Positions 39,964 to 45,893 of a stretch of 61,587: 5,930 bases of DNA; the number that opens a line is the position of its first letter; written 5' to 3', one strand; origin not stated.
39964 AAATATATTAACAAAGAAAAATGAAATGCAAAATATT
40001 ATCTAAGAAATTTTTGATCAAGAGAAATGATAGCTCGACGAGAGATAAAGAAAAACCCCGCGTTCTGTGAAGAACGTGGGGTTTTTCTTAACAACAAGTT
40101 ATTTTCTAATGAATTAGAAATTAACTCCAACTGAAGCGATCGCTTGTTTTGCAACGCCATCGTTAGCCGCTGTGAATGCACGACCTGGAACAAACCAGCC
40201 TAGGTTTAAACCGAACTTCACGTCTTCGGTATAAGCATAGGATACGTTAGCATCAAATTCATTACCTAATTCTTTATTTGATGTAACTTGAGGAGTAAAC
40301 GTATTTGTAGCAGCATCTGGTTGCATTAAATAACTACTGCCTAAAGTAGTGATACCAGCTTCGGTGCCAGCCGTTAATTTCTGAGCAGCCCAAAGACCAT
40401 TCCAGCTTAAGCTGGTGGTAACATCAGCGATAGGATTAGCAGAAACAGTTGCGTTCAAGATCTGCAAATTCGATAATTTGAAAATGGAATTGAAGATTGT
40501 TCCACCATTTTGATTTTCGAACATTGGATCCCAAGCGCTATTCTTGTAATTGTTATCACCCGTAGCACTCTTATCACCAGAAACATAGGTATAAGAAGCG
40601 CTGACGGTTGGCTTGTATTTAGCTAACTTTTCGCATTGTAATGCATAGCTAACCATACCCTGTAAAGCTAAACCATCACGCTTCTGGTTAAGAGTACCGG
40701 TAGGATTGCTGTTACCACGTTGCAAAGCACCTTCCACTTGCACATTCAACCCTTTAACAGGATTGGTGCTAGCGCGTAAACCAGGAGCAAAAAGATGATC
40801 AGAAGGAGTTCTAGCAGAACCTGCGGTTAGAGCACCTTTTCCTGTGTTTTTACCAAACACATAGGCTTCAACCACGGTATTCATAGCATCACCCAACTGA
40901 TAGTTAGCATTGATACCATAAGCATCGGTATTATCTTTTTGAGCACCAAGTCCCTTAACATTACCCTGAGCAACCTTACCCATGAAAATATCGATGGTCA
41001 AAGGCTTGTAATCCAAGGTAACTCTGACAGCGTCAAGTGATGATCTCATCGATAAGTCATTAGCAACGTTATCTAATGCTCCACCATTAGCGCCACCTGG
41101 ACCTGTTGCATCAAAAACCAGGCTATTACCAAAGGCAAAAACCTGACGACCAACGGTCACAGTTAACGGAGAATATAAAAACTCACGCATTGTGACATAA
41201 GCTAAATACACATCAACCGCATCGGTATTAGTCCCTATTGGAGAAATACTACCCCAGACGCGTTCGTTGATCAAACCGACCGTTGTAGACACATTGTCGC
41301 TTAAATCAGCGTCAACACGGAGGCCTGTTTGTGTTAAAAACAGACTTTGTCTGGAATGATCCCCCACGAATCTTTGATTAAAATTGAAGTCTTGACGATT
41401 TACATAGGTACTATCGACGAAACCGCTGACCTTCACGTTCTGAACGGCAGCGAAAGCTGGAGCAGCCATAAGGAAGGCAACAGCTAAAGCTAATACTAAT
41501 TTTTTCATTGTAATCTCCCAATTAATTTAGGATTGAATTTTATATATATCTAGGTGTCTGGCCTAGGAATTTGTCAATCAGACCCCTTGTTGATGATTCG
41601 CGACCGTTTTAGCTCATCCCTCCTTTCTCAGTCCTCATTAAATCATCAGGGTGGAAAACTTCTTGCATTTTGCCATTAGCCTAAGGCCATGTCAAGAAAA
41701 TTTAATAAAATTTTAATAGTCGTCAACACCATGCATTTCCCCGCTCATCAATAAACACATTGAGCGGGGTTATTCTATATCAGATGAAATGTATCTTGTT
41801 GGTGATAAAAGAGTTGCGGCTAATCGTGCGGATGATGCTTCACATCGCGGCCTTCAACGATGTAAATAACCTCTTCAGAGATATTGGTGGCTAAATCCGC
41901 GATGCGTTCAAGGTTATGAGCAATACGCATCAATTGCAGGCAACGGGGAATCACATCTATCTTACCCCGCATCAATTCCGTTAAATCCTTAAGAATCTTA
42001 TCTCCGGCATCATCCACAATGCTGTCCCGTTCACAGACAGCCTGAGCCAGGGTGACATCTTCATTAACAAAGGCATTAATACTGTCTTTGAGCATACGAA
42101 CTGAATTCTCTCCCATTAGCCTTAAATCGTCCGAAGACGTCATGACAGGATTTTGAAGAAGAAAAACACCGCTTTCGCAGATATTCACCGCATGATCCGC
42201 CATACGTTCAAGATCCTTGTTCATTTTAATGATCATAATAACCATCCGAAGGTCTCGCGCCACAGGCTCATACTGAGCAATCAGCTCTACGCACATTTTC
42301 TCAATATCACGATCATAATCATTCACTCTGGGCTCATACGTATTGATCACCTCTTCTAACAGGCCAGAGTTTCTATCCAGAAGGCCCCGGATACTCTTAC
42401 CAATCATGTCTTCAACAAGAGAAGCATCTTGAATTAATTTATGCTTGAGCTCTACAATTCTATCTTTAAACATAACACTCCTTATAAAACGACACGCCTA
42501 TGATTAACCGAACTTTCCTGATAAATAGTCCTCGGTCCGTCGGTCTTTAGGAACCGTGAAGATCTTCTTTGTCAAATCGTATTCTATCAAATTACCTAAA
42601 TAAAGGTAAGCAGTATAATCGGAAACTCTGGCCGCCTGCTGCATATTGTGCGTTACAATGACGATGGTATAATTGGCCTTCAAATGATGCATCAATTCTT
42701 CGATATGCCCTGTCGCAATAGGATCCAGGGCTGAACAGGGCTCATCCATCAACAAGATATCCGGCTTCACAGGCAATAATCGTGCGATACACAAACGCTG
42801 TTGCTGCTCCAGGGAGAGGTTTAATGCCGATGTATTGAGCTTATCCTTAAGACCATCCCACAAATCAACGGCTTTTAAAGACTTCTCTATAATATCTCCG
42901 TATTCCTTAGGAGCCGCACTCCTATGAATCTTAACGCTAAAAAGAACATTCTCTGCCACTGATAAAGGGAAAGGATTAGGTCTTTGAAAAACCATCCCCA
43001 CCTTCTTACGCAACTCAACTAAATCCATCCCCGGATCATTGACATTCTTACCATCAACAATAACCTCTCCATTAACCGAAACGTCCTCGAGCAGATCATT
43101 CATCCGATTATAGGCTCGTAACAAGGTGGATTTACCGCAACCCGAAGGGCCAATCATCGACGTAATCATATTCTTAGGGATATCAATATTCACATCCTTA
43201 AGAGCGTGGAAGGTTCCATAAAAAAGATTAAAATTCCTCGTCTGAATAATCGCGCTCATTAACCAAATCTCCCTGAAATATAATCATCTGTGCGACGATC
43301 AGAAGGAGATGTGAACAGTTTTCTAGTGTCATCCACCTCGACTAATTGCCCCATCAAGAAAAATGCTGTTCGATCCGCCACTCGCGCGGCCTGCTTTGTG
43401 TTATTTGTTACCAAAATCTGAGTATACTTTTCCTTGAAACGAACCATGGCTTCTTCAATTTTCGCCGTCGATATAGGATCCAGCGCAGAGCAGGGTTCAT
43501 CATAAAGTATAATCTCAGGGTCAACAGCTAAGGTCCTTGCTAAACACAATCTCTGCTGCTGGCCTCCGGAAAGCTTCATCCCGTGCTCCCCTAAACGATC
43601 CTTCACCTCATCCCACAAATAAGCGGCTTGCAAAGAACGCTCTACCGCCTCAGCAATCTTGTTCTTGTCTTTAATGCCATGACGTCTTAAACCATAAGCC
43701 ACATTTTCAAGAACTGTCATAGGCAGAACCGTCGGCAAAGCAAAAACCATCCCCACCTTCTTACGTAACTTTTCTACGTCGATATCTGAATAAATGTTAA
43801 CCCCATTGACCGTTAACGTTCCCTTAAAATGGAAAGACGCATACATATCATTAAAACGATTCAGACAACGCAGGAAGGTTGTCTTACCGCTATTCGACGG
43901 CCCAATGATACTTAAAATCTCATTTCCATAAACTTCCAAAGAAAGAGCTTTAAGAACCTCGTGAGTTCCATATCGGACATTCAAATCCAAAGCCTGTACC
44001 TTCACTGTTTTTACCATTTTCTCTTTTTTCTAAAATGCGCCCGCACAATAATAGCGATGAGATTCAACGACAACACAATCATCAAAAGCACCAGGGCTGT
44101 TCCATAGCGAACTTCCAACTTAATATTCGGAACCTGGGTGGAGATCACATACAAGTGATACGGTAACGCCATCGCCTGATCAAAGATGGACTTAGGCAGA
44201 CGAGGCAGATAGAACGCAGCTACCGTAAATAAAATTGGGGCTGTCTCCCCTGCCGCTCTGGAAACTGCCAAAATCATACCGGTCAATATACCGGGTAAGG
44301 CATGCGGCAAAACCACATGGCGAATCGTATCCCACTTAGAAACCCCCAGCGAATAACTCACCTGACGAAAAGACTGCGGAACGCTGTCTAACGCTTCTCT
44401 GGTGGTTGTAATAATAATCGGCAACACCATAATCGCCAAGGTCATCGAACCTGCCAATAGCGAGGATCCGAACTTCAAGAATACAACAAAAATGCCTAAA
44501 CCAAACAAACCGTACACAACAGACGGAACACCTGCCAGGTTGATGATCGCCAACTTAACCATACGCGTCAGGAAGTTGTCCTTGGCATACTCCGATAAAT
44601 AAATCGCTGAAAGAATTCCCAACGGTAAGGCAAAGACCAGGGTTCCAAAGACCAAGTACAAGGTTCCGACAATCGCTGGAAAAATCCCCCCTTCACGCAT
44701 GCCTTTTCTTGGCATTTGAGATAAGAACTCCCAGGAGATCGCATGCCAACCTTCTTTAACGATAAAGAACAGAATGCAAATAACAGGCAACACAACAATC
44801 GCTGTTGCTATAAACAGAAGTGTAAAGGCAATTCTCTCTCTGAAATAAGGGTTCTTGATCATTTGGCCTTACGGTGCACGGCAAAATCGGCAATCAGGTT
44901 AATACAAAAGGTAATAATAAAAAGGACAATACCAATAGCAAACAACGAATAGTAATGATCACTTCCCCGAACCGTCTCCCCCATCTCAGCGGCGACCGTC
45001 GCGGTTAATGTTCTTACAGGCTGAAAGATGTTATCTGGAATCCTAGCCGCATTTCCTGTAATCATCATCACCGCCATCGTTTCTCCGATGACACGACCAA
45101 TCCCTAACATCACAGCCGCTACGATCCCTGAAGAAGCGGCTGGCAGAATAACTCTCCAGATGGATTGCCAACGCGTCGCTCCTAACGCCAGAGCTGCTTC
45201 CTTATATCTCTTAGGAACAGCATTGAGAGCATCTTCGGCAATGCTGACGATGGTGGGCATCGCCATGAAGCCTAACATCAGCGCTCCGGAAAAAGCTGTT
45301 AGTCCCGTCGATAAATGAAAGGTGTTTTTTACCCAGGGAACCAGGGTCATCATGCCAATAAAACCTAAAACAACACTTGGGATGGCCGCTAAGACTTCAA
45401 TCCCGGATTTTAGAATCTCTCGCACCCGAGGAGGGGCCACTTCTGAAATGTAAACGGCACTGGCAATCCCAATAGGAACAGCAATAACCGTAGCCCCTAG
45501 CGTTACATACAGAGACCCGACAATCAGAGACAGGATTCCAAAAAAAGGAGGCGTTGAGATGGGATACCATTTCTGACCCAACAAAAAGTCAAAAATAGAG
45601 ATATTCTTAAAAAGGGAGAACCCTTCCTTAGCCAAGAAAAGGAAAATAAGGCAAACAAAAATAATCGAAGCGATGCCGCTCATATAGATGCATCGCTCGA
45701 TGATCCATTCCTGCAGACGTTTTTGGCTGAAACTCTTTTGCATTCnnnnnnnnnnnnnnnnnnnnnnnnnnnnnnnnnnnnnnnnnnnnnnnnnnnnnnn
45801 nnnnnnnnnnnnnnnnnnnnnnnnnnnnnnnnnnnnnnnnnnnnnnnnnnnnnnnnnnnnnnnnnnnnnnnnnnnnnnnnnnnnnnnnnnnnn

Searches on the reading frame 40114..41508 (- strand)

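Call 82: search_protein_families(library=pfam, proteins=[window:40114-41508:-], max_evalue=0.00001)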
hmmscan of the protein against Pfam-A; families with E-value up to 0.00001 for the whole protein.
window:40114-41508:- (464 aa): 2 families
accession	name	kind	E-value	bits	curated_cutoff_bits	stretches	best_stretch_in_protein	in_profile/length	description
PF13372.12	Alginate_exp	-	9.2e-15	54.8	25.2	1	50-457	25-393/395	Alginate export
PF13609.12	Porin_4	-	1.8e-06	28.4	27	0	7-314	1-274/310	Gram-negative porin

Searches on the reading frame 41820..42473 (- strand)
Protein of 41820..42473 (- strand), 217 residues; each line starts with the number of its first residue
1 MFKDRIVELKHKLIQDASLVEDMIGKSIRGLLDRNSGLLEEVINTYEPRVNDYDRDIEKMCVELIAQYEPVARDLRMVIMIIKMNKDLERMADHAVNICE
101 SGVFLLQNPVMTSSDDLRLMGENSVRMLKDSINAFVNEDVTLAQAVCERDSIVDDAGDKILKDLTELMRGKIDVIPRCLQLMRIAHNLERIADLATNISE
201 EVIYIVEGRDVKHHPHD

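Call 82: search_protein_families(library=pfam, proteins=[window:41820-42473:-], max_evalue=0.00001)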
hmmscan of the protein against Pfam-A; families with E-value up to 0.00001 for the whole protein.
window:41820-42473:- (217 aa): 1 family
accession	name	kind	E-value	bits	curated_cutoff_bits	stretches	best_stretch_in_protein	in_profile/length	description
PF01895.24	PhoU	-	1.3e-41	141.3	23.5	2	17-101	5-88/89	PhoU domain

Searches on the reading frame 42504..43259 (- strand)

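Call 82: search_protein_families(library=pfam, proteins=[window:42504-43259:-], max_evalue=0.00001)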
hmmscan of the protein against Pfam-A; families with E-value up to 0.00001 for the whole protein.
window:42504-43259:- (251 aa): 2 families
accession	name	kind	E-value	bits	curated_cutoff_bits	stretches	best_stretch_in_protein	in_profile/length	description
PF00005.33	ABC_tran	-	4.7e-27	95.7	25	1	20-175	1-136/137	ABC transporter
PF13304.12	AAA_21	-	1.1e-07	32.7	27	0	32-59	1-26/304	AAA domain, putative AbiEii toxin, Type IV TA system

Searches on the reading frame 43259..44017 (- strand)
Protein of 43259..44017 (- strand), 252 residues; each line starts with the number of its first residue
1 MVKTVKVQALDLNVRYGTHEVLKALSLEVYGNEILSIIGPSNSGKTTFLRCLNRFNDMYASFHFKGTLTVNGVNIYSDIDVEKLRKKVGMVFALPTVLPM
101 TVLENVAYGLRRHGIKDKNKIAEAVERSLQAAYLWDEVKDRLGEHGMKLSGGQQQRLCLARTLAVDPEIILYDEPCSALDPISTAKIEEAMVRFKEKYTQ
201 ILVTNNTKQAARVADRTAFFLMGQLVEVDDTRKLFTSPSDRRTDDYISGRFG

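Call 82: search_protein_families(library=pfam, proteins=[window:43259-44017:-], max_evalue=0.00001)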
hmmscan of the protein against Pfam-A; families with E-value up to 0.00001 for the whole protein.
window:43259-44017:- (252 aa): 2 families
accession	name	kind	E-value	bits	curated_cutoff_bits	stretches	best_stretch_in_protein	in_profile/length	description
PF00005.33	ABC_tran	-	1.7e-25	90.7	25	1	22-176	1-136/137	ABC transporter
PF13304.12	AAA_21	-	7.3e-07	30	27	0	36-61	3-26/304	AAA domain, putative AbiEii toxin, Type IV TA system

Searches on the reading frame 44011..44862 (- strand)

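Call 83: search_protein_families(library=pfam, proteins=[window:44011-44862:-], max_evalue=0.00001)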
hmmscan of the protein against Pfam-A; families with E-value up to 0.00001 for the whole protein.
window:44011-44862:- (283 aa): 1 family
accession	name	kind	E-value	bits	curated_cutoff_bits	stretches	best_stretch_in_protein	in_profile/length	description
PF00528.27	BPD_transp_1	-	5.3e-24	85.4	26.4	1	79-281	2-182/184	Binding-protein-dependent transport system inner membrane component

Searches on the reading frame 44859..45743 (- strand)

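Call 83: search_protein_families(library=pfam, proteins=[window:44859-45743:-], max_evalue=0.00001)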
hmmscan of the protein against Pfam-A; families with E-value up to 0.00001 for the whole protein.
window:44859-45743:- (294 aa): 1 family
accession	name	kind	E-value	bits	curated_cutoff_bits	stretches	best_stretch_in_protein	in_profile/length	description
PF00528.27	BPD_transp_1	-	3.6e-23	82.7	26.4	1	88-291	1-181/184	Binding-protein-dependent transport system inner membrane component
